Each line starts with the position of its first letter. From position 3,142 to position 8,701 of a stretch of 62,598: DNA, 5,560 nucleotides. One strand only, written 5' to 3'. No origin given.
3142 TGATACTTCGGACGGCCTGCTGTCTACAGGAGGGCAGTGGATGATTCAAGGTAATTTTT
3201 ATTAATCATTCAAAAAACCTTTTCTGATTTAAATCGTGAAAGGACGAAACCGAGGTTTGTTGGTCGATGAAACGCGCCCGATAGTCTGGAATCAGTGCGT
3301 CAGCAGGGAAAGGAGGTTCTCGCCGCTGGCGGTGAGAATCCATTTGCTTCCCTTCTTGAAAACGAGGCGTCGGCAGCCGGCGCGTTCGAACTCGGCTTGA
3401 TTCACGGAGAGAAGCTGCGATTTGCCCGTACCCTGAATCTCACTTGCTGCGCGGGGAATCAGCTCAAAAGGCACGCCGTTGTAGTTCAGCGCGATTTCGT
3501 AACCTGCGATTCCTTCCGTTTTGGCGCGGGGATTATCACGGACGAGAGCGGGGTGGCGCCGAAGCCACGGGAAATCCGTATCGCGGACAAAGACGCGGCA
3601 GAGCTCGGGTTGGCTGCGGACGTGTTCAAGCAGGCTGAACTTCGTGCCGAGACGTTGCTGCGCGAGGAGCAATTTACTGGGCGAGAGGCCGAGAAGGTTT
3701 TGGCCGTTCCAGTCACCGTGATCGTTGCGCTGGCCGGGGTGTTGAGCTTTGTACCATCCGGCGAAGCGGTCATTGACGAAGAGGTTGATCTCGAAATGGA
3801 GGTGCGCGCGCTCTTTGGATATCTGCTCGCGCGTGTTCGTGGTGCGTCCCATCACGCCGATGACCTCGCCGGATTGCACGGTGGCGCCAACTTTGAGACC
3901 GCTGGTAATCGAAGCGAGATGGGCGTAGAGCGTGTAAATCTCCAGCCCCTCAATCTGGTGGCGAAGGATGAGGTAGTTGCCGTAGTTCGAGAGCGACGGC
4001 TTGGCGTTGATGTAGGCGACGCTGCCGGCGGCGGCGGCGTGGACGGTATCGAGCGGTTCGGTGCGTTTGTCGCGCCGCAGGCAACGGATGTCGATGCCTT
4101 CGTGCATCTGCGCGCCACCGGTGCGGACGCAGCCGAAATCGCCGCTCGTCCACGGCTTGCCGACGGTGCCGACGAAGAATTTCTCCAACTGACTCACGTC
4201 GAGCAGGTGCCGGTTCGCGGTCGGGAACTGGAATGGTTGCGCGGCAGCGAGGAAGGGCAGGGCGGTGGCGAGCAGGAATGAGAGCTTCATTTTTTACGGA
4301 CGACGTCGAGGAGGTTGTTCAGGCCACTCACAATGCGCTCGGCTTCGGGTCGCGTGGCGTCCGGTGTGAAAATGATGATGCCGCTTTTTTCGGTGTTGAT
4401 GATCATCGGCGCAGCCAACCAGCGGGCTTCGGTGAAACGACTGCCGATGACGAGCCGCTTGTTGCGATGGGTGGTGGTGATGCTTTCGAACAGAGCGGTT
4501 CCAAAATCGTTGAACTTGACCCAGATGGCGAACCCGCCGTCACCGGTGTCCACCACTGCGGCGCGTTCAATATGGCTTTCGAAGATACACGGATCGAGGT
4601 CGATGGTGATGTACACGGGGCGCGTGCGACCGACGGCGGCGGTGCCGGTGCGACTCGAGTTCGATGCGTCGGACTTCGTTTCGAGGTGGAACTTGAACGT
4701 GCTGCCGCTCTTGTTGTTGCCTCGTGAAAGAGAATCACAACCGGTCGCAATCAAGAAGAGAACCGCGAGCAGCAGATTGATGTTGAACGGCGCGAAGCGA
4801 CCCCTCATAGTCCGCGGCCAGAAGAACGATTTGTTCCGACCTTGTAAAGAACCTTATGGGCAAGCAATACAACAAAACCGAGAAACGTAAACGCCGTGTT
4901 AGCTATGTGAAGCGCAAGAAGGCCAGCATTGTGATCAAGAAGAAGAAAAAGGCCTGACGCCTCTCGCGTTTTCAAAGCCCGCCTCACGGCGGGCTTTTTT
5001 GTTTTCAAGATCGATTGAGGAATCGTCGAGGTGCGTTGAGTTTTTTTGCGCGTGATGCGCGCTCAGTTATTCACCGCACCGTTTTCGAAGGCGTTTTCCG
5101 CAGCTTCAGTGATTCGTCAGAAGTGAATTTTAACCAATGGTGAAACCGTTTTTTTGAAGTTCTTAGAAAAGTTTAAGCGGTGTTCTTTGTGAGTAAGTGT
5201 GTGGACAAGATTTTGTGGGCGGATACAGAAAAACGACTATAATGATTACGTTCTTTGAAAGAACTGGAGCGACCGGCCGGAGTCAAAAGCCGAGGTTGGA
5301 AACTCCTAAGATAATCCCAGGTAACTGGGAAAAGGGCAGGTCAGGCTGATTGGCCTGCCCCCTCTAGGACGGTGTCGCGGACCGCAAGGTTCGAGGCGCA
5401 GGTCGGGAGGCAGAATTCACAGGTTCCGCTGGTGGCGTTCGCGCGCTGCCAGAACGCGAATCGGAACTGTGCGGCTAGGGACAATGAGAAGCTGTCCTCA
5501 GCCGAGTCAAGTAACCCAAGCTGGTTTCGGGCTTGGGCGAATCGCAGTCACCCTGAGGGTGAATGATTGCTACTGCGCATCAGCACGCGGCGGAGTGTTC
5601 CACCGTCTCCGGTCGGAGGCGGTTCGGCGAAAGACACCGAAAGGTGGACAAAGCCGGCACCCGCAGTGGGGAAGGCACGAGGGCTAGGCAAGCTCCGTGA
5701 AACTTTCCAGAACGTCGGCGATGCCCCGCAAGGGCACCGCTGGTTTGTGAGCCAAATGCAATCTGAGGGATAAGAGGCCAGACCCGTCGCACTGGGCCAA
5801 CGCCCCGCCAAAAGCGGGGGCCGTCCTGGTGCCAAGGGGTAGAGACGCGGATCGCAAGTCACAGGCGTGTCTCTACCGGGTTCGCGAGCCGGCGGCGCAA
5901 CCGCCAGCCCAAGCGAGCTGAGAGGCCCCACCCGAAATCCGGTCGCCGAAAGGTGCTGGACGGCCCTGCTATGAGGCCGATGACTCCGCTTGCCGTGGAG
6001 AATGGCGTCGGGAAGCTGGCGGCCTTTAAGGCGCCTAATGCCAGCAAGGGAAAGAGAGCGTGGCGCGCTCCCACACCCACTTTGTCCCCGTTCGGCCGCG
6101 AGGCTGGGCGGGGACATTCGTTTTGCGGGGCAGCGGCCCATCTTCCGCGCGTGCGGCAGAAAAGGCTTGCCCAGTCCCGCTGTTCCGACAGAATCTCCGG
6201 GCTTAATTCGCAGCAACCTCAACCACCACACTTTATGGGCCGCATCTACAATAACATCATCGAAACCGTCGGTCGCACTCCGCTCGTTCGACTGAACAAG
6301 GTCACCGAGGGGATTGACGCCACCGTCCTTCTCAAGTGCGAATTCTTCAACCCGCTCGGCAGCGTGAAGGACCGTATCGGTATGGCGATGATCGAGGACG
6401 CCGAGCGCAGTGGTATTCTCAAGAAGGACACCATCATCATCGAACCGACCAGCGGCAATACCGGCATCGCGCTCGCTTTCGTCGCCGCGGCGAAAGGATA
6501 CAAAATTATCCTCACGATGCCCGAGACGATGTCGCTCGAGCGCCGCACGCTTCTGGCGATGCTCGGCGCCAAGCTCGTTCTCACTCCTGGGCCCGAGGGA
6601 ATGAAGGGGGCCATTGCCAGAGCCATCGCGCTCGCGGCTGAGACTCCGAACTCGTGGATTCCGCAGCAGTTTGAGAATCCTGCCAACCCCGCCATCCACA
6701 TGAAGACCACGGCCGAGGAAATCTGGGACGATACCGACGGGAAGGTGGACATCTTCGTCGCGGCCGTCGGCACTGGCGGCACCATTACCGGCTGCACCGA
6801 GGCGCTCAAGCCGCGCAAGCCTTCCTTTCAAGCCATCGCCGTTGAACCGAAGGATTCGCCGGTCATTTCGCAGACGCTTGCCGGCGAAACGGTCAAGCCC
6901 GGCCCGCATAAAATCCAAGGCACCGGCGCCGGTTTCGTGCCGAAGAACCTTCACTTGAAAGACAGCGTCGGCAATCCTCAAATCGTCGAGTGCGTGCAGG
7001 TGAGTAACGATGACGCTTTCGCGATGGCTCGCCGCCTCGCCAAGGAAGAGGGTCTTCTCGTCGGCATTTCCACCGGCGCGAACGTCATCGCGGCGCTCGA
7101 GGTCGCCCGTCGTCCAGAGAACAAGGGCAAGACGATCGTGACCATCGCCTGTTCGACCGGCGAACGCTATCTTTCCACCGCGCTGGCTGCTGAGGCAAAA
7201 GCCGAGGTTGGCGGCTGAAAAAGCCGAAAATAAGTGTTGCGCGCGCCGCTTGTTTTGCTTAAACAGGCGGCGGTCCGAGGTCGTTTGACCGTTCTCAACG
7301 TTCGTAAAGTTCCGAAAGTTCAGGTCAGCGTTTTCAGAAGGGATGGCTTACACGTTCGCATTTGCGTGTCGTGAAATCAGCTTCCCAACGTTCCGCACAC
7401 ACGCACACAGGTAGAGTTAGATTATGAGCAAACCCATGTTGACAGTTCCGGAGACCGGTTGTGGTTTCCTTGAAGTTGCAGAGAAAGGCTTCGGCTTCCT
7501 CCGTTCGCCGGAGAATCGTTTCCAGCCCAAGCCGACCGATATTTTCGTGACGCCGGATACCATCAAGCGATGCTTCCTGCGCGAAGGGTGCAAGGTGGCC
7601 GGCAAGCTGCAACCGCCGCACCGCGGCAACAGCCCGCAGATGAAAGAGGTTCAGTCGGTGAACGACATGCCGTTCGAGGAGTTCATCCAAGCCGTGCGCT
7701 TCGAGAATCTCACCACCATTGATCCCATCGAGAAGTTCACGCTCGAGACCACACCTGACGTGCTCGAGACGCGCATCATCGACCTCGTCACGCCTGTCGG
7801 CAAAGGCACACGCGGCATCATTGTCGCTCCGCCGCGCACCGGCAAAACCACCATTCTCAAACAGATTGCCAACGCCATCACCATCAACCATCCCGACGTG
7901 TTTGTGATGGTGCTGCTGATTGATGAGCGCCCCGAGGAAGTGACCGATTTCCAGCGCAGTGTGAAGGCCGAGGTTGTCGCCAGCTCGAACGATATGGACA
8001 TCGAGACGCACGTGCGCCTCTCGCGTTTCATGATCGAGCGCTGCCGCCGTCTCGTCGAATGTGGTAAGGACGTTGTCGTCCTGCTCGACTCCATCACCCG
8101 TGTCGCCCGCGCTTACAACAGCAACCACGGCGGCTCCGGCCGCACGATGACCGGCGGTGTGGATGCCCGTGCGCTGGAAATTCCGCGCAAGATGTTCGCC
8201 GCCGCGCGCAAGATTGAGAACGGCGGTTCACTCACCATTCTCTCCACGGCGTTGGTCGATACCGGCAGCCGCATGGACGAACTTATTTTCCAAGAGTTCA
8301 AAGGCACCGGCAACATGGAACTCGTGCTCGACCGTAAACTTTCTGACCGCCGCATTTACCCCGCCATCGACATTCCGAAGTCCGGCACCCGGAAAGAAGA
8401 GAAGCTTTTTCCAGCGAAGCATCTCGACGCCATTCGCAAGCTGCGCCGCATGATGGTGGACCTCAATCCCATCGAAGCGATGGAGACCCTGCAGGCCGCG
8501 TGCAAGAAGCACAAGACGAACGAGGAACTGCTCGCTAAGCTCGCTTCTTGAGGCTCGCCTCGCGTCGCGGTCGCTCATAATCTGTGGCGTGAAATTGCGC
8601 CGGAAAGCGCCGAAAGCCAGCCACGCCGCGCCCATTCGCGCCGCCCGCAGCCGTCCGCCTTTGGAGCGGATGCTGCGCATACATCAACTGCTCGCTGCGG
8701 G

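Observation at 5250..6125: ~875-nt ornate non-coding RNA transcription unit between the small basic ORF and cysK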

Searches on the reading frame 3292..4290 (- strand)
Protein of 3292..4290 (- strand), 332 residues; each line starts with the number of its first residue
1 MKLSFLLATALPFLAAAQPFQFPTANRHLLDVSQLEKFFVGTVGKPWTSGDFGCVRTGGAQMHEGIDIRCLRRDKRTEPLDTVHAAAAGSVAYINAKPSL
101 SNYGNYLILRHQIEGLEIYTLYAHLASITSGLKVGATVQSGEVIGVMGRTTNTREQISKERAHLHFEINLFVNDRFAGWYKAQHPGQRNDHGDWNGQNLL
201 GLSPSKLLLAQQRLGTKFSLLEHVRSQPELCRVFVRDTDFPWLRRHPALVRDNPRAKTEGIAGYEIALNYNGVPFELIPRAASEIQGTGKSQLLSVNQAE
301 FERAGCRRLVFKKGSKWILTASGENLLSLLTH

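Call 23: search_protein_families(library=pfam, proteins=[window:3292-4290:-], max_evalue=0.01)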
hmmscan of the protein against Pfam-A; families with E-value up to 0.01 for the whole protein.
window:3292-4290:- (332 aa): 1 family
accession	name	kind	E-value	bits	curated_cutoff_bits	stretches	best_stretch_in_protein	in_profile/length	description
PF01551.29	Peptidase_M23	-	3.3e-17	62.9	28.7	1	62-169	2-88/96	Peptidase family M23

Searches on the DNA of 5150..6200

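Call 50: search_rna_families(source=window, start=5150, end=6200, threshold=evalue, max_evalue=10)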
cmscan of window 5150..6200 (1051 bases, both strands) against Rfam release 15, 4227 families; matches with E-value up to 10: 4.
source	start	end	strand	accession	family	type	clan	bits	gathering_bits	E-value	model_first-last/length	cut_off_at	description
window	5309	6071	+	RF03079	MISL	Gene; sRNA;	-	527.6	274.6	4.8e-161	1-751/751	no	MISL RNA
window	5169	5350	+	RF02195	TP53TG1_1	Gene; lncRNA;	-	15.9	40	2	1-153/153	no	TP53 target 1 conserved region 1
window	6121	6188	+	RF02674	AsdA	Gene; antisense;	-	15.2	52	3.6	1-81/81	no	antisense RNA of dnaA mRNA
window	5284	5303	+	RF02248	Six3os1_3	Gene; lncRNA;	-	10.4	40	8.7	56-75/75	no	Six3os1 conserved region 3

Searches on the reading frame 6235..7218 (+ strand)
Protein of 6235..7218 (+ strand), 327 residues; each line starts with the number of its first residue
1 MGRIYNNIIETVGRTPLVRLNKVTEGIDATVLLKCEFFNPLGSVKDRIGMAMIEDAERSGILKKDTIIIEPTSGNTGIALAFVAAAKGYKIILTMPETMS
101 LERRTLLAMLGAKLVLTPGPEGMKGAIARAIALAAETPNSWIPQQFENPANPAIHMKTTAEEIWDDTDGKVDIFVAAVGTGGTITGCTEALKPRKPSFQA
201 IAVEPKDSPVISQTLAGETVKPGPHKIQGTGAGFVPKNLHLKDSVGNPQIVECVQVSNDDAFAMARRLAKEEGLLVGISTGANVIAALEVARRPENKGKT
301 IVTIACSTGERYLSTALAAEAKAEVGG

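Call 23: search_protein_families(library=pfam, proteins=[window:6235-7218:+], max_evalue=0.01)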
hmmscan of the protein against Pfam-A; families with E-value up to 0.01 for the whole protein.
window:6235-7218:+ (327 aa): 1 family
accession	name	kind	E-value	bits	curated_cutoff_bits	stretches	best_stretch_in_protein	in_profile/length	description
PF00291.31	PALP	-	2.3e-76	257.4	35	1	10-306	3-294/295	Pyridoxal-phosphate dependent enzyme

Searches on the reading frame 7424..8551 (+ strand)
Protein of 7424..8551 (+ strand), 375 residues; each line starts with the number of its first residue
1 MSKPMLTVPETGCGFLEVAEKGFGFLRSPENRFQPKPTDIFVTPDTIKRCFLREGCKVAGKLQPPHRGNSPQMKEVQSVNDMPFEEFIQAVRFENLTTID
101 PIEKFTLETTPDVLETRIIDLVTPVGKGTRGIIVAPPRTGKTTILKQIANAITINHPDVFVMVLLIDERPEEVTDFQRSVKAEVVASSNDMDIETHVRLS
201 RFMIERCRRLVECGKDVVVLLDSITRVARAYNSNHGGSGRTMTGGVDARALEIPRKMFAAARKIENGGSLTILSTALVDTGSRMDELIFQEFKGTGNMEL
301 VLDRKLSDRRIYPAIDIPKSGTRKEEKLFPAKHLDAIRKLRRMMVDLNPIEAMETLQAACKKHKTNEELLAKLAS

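Call 23: search_protein_families(library=pfam, proteins=[window:7424-8551:+], max_evalue=0.01)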
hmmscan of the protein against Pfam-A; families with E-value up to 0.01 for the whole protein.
window:7424-8551:+ (375 aa): 5 families
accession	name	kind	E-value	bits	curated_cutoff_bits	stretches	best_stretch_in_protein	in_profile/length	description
PF00006.31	ATP-synt_ab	-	2.5e-24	86.5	29.5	1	117-320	3-211/213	ATP synthase alpha/beta family, nucleotide-binding domain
PF07497.18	Rho_RNA_bind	-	9.8e-16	57.8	27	1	14-83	3-71/73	Rho termination factor, RNA-binding domain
PF13401.12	AAA_22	-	0.0014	19.4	27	1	131-224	8-93/130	AAA domain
PF13481.12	AAA_25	-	0.0014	18.7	27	1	126-235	31-162/195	AAA domain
PF22707.2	S1CSD-TOTE-2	-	0.0021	18.4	27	1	13-61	4-41/60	S1/CSD-like domain 2 of the TOTE conflict systems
